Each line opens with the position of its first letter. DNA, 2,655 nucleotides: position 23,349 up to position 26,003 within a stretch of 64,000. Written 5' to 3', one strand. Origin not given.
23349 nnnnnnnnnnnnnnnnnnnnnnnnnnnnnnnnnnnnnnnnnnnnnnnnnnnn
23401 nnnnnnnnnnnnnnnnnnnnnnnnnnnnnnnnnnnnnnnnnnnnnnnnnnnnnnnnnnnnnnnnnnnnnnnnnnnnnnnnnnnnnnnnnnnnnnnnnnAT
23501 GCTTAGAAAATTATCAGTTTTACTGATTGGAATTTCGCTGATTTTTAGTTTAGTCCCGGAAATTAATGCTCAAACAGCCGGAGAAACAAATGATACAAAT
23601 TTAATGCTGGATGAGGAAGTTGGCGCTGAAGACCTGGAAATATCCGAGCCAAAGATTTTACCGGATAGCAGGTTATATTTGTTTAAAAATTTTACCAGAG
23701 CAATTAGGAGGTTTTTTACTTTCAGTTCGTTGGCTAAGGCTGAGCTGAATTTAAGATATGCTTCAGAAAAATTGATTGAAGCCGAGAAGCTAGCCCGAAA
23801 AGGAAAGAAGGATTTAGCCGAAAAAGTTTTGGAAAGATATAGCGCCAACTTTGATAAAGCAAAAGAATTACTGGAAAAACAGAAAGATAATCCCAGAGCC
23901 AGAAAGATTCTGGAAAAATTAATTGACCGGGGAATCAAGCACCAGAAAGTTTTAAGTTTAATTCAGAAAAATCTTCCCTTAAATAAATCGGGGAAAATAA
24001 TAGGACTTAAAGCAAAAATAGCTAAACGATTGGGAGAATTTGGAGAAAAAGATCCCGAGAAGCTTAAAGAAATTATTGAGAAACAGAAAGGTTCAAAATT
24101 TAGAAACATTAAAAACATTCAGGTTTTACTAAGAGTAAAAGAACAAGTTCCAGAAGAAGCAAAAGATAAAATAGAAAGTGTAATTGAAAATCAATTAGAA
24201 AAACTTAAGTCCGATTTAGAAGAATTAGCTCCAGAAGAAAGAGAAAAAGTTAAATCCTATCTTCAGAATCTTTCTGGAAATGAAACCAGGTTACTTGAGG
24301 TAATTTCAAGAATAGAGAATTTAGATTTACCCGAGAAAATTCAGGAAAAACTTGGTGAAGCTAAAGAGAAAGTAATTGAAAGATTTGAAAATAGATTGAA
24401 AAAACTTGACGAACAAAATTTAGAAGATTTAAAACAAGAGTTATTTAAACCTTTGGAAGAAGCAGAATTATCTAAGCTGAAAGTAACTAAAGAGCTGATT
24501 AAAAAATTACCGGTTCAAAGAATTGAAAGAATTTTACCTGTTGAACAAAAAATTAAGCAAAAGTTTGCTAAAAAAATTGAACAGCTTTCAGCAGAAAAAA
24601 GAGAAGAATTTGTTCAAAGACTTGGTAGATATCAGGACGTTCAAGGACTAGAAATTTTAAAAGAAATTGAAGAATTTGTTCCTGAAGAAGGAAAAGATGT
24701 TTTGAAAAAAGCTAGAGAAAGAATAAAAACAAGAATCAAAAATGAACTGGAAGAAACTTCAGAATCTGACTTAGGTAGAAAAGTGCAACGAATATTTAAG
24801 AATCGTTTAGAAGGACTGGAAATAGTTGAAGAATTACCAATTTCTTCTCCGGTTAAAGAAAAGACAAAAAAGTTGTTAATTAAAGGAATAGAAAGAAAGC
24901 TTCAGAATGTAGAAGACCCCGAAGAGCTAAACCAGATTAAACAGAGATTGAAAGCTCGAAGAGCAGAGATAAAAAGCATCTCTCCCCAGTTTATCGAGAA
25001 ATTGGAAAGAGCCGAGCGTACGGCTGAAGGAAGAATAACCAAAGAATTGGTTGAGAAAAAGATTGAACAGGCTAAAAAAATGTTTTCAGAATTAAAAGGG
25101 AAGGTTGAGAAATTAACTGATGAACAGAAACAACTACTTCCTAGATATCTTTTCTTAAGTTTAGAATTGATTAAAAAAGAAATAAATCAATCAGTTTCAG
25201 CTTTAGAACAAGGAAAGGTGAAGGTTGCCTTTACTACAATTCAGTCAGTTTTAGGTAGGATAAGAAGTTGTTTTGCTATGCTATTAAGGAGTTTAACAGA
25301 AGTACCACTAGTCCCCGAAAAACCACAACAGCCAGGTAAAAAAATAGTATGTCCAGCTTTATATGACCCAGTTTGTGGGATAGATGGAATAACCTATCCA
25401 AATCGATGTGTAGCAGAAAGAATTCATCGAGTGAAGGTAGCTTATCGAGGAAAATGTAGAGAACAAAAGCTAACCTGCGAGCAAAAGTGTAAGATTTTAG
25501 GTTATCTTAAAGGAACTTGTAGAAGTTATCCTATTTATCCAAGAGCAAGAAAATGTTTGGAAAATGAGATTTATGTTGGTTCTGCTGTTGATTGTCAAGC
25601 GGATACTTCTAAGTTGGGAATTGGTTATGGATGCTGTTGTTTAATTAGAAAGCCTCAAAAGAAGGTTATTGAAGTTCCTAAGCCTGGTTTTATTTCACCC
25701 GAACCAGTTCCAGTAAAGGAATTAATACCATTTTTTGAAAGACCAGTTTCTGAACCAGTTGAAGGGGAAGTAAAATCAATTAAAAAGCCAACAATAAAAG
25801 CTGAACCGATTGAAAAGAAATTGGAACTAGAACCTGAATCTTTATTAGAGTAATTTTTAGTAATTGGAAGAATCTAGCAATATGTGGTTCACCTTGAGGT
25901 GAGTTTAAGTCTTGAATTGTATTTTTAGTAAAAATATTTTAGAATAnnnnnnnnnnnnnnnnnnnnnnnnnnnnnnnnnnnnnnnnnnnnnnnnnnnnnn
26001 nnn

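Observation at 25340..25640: Kazal-like protease-inhibitor domain at the tip of a 600-aa coiled-coil stalk in a secreted bacterial protein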

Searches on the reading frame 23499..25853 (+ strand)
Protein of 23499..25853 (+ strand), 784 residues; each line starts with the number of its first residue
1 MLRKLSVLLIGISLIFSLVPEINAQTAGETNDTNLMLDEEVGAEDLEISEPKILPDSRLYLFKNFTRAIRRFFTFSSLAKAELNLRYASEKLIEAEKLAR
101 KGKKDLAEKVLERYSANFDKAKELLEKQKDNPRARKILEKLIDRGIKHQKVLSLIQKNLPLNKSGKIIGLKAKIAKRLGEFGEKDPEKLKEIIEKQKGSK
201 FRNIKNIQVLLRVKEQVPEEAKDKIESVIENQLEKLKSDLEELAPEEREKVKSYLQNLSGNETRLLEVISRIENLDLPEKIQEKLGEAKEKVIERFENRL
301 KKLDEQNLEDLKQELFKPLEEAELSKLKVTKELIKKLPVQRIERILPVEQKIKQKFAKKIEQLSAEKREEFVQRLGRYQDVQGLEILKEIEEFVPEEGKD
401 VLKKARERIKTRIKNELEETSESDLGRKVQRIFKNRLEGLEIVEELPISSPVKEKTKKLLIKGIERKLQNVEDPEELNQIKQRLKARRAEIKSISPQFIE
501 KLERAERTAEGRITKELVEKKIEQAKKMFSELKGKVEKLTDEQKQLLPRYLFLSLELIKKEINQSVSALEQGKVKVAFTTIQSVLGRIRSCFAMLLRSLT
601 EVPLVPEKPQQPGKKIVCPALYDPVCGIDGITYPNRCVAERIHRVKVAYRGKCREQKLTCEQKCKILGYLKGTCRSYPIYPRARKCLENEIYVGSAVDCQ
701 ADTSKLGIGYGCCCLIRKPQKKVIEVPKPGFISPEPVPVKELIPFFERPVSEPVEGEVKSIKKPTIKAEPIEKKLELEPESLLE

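Call 3: search_protein_families(library=pfam, proteins=[window:23499-25850:+], max_evalue=10)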
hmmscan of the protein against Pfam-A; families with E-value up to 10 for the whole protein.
window:23499-25850:+ (784 aa): 14 families
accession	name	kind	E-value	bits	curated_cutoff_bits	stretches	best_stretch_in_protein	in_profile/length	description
PF18915.5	DUF5667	-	3.7e-18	66.2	27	2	52-160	1-97/99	Domain of unknown function (DUF5667)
PF00050.26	Kazal_1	-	1.4e-08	35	21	1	614-653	7-49/49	Kazal-type serine protease inhibitor domain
PF07648.20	Kazal_2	-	2e-06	28.2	22.8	1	617-653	5-48/48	Kazal-type serine protease inhibitor domain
PF07813.17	LTXXQ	-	0.0081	17.3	24.3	1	475-546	21-95/100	LTXXQ motif family protein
PF04513.17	Baculo_PEP_C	-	0.011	16.2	38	2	227-272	41-87/140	Baculovirus polyhedron envelope protein, PEP, C terminus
PF24133.1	DUF7400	-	0.025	14.1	27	1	180-251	14-83/262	Domain of unknown function (DUF7400)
PF24838.2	8xMP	-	0.034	14.4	30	1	284-348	75-121/136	Octameric membrane protein family (8xMP)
PF17114.10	Nod1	-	0.05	14.2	28.2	1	213-273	34-96/145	Gef2-related medial cortical node protein Nod1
PF00304.26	Gamma-thionin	-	0.14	12.9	25.1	1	649-686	10-41/47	Gamma-thionin family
PF13174.12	TPR_6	-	0.36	12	26.3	1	124-144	9-29/33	Tetratricopeptide repeat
PF22456.1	PqqF-like_C_4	-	0.4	11.3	27.5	2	279-325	45-91/100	PQQ synthase PqqF-like, C-terminal lobe domain 4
PF19493.4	Trypco1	-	0.81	10.8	24.6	1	569-607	26-63/98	Trypsin-co-occurring domain 1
PF08988.15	T3SS_needle_E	-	3.8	8.2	22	1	465-492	5-31/67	Type III secretion system, cytoplasmic E component of needle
PF15586.11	Imm8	-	4.4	7.9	27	1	350-379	78-107/114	Immunity protein 8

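Call 4: search_protein_families(library=ncbifam, proteins=[window:23499-25850:+], max_evalue=1)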
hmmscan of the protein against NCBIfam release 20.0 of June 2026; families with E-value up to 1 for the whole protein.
window:23499-25850:+ (784 aa): 1 family
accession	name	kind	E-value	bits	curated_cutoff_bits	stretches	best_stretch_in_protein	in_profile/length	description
NF038042.1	actinodefensin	subfamily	0.13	12.8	65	1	651-676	34-60/69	actinodefensin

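Call 7: find_homologous_proteins(query=window:23499-25850:+, max_evalue=0.001)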
Query window:23499-25850:+ (784 aa): 10 proteins with E <= 0.001 among 8000 candidates.
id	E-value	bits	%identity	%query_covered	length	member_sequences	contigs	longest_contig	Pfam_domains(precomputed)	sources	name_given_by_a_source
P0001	8.2e-68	248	33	67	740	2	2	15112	PF07648.21,PF00050.27,PF18915.6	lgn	-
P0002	7.1e-64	235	35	64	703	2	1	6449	PF18915.6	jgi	-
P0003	2.3e-57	213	35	63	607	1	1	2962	PF07648.21,PF00050.27,PF18915.6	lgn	-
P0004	1.2e-52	198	37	38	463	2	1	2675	PF07648.21,PF00050.27,PF18915.6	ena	-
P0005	7.1e-49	185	28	58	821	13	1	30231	PF13473.13,PF18915.6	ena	-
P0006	1.2e-47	181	51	5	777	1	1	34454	PF07648.21,PF00050.27,PF18915.6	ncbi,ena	-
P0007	7.0e-40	155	35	35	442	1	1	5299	PF18915.6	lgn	-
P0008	1.6e-38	151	37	38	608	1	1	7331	PF07648.21,PF00050.27,PF18915.6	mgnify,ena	mgnify:CR=1 FL=1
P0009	2.5e-36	144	29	47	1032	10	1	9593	-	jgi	-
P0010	4.6e-29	120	34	42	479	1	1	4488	-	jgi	jgi:hypothetical protein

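Call 16: find_related_loci(query=A1, collection=genome_contigs, flank=6000)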
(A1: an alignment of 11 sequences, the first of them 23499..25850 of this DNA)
Query A1 (784 aa) in genome_contigs; peptide patterns used: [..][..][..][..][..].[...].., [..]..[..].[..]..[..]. (x = any residue, [..] = any of these).
600 stretches matched a pattern (row limit reached: there are more); 67 encode a relative of the query (tblastn E <= 1e-3); 67 distinct loci.
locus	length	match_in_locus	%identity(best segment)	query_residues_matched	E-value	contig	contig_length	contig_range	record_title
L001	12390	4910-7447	31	2-752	4e-89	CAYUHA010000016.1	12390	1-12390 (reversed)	MAG TPA_asm: uncultured Candidatus Saccharibacteria bacterium isolate binchicken_co256_74 genome assembly, contig: NODE_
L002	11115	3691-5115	37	37-501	6e-74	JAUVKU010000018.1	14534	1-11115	MAG: bacterium isolate CSMAG_488 CSMAG_488_k141_2762164_length_14534_cov_13.5091, whole genome shotgun sequence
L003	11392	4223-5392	39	1-473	2e-67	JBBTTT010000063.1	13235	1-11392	MAG: Patescibacteria group bacterium isolate H51-bin197_1 H51_bin197_1_000000000063, whole genome shotgun sequence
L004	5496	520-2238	30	38-595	4e-67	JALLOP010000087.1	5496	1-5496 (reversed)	Patescibacteria group bacterium AH-259-L07 AH-259-L07_NODE_87, whole genome shotgun sequence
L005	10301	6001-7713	31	35-588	2e-64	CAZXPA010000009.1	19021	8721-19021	MAG TPA_asm: uncultured Gammaproteobacteria bacterium isolate SRP167671_co1_190 genome assembly, contig: NODE_3350_lengt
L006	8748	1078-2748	30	37-595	1e-59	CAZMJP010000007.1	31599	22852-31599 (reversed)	MAG TPA_asm: uncultured Gammaproteobacteria bacterium isolate SRP098346_co1_53 genome assembly, contig: NODE_961_length_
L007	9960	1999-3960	29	38-654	7e-59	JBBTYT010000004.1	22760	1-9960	MAG: Patescibacteria group bacterium isolate H32-bin053_1 H32_bin053_1_000000000004, whole genome shotgun sequence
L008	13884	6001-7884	30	1-701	2e-56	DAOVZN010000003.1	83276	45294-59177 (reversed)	MAG TPA_asm: bacterium isolate CSMAG_1810 CSMAG_1810_k141_5468703_length_83276_cov_12.3094, whole genome shotgun sequenc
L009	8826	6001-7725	28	35-595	8e-56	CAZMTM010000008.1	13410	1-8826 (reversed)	MAG TPA_asm: uncultured Gammaproteobacteria bacterium isolate binchicken_co34_245 genome assembly, contig: NODE_7803_len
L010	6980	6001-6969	36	7-483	2e-53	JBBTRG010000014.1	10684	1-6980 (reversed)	MAG: Patescibacteria group bacterium isolate H32-bin003 H32_bin003_000000000014, whole genome shotgun sequence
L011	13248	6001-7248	35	2-653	2e-52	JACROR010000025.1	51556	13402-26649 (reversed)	MAG: Candidatus Niyogibacteria bacterium isolate NC_groundwater_1966_Pr3_S-0.2um_45_3 scaffold_542182, whole genome shot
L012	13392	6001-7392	28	38-487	1e-48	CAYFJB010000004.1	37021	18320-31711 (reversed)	MAG TPA_asm: uncultured Candidatus Saccharibacteria bacterium isolate ERP013524_co1_131 genome assembly, contig: NODE_17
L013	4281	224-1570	31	38-472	5e-48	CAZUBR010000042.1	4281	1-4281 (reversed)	MAG TPA_asm: uncultured Candidatus Saccharibacteria bacterium isolate SRP098346_co1_268 genome assembly, contig: NODE_32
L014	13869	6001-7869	26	3-589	3e-47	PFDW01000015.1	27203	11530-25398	MAG: Candidatus Portnoybacteria bacterium CG10_big_fil_rev_8_21_14_0_10_36_7 CG10_8_21_14_0.10_scaffold_1329_c, whole ge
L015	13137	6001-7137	33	38-409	4e-47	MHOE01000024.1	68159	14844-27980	MAG: Candidatus Spechtbacteria bacterium RIFCSPHIGHO2_02_FULL_43_15b rifcsphigho2_02_scaffold_518, whole genome shotgun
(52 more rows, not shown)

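Call 23: predict_structure(alignment_id=A1)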
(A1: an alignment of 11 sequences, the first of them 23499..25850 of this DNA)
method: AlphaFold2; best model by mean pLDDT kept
length: 784 residues; sequences in the alignment: 11
mean_pLDDT: 76.2   pTM: 0.62
mean pLDDT of the five models: 76.2, 73.2, 72.7, 72.6, 71.3
residues with pLDDT >= 90: 293; 70-90: 290; 50-70: 41; < 50: 160
segments of 3 or more residues with pLDDT < 50: 16-30, 601-615, 656-784
pLDDT, mean of each block of 10 residues (from residue 1): 56 48 34 81 92 91 91 92 96 96 93 95 88 89 94 91 88 92 90 90 94 90 92 94 88 90 95 89 91 93 90 91 92 85 88 92 88 87 90 89 94 92 88 83 88 90 79 69 76 79 69 78 91 87 79 90 92 86 85 73 38 52 80 88 80 59 42 33 28 28 28 27 31 34 34 39 38 42 38
secondary structure, 60 per line:
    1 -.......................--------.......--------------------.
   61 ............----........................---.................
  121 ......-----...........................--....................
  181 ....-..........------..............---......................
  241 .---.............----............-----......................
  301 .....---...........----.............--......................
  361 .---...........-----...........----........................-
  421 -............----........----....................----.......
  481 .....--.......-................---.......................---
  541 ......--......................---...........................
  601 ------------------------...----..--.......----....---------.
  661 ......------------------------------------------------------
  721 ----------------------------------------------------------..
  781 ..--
elements in order (helices of 4 or more, strands of 3 or more residues): H2-24 H33-39 H60-72 H77-100 H104-126 H132-158 H161-184 H186-195 H202-215 H219-241 H245-257 H262-273 H279-305 H309-319 H324-336 H339-361 H365-375 H381-391 H396-419 H422-433 H438-445 H450-469 H474-485 H488-494 H496-511 H515-537 H541-546 H549-570 H574-600 E625-627 H636-642 E647-650 H660-666 H779-782

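Call 36: fold_search(model_id=the predicted structure, library=pdb)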
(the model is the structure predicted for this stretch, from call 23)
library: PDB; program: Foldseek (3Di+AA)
matches with E <= 10: 820; with E <= 0.001: 1
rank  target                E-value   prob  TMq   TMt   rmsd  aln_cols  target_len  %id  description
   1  7rdr_A                6.1e-05  1.00  0.18  0.26  22.4       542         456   13  Circular tandem repeat protein with novel repeat topology and enhanced subunit contact surfaces (released 2021-09-01)
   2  6xr1                  1.8e-03  1.00  0.15  0.21  25.1       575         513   14  Computationally designed right-handed alpha/alpha single-chain toroid with 9 repeats (released 2021-07-14)
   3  8cwy_A                1.8e-03  0.99  0.16  0.22  19.1       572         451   13  Accurate computational design of genetically encoded 3D protein crystals (released 2023-11-01)
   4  8gel_A                4.6e-03  0.85  0.12  0.16  22.0       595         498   13  Cryo-EM structure of synthetic tetrameric building block sC4 (released 2024-03-13)
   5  6x2u_C                8.4e-03  0.54  0.10  0.08  26.8       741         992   10  Crystal Structure of PKINES peptide bound to CRM1 (released 2020-07-01)
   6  6ef4                  1.0e-02  0.66  0.09  0.12  27.6       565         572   11  Crystal structure of mouse PP2A Aalpha P179R mutant (released 2019-06-26)
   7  8u89_A                1.2e-02  0.63  0.10  0.13  25.7       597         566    9  The structure of the PP2A-B56Delta holoenzyme mutant - E197K (released 2024-01-10)
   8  9mf5_A                1.2e-02  0.51  0.10  0.12  26.0       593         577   11  CryoEM structure of the Protein Phosphatase 2A (Abeta-B56gamma-Calpha) holoenzyme complex (released 2025-07-09)
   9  6ahd_1                1.3e-02  0.85  0.16  0.13  23.1       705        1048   13  The Cryo-EM Structure of Human Pre-catalytic Spliceosome (B complex) at 3.8 angstrom resolution (released 2018-11-14)
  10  2iae_A                1.4e-02  0.51  0.10  0.12  27.1       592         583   11  Crystal structure of a protein phosphatase 2A (PP2A) holoenzyme. (released 2006-12-26)
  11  8uwb_D                1.7e-02  0.63  0.10  0.12  26.8       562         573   12  Crystal structure of PP2A PPP2R1A-PPP2CA-PPP2R5E phosphatase. (released 2024-04-17)
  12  3zjy_E                1.7e-02  0.96  0.16  0.15  22.6       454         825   13  Crystal Structure of Importin 13 - RanGTP - eIF1A complex (released 2013-04-10)
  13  8u1x_A                1.7e-02  0.57  0.10  0.12  23.5       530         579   11  The structure of the PP2A-B56Delta holoenzyme mutant - E197K (released 2024-01-17)
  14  9mg8_B                1.8e-02  0.41  0.08  0.14  24.1       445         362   13  Crystal Structure of b-iTHR-110 (released 2025-12-17)
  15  1b3u_A                2.0e-02  0.47  0.09  0.11  27.2       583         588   12  CRYSTAL STRUCTURE OF CONSTANT REGULATORY DOMAIN OF HUMAN PP2A, PR65ALPHA (released 1999-04-12)
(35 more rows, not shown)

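Call 48: find_encoding_contigs(protein=window:23499-25853:+, flank=3000, max_places=3)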
Protein window:23499-25853:+ (784 aa): 3 contigs read that carry it; 2 places shown.
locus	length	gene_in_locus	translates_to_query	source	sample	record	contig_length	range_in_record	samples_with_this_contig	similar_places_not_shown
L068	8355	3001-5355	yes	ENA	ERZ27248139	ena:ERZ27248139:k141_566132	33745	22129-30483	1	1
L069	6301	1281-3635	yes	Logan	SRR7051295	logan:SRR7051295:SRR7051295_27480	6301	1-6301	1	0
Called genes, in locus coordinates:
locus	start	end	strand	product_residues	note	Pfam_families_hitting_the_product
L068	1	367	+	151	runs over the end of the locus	-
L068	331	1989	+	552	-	PF11847:GT-C_AftD (faint)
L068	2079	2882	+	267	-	PF00041:fn3 (weak), PF16656:Pur_ac_phosph_N, PF01471:PG_binding_1 (weak)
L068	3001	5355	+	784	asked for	PF18915:DUF5667, PF00050:Kazal_1, PF07648:Kazal_2 (weak)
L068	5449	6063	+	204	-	PF00702:Hydrolase, PF13419:HAD_2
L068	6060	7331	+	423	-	PF00344:SecY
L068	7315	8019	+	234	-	PF00406:ADK, PF13207:AAA_17 (weak)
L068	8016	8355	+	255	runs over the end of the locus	PF00557:Peptidase_M24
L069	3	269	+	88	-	?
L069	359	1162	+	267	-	PF00041:fn3 (weak), PF16656:Pur_ac_phosph_N, PF01471:PG_binding_1 (weak)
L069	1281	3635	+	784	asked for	PF18915:DUF5667, PF00050:Kazal_1, PF07648:Kazal_2 (weak)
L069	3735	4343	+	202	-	PF00702:Hydrolase, PF13419:HAD_2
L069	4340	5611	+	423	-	PF00344:SecY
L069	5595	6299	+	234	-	PF00406:ADK, PF13207:AAA_17 (weak)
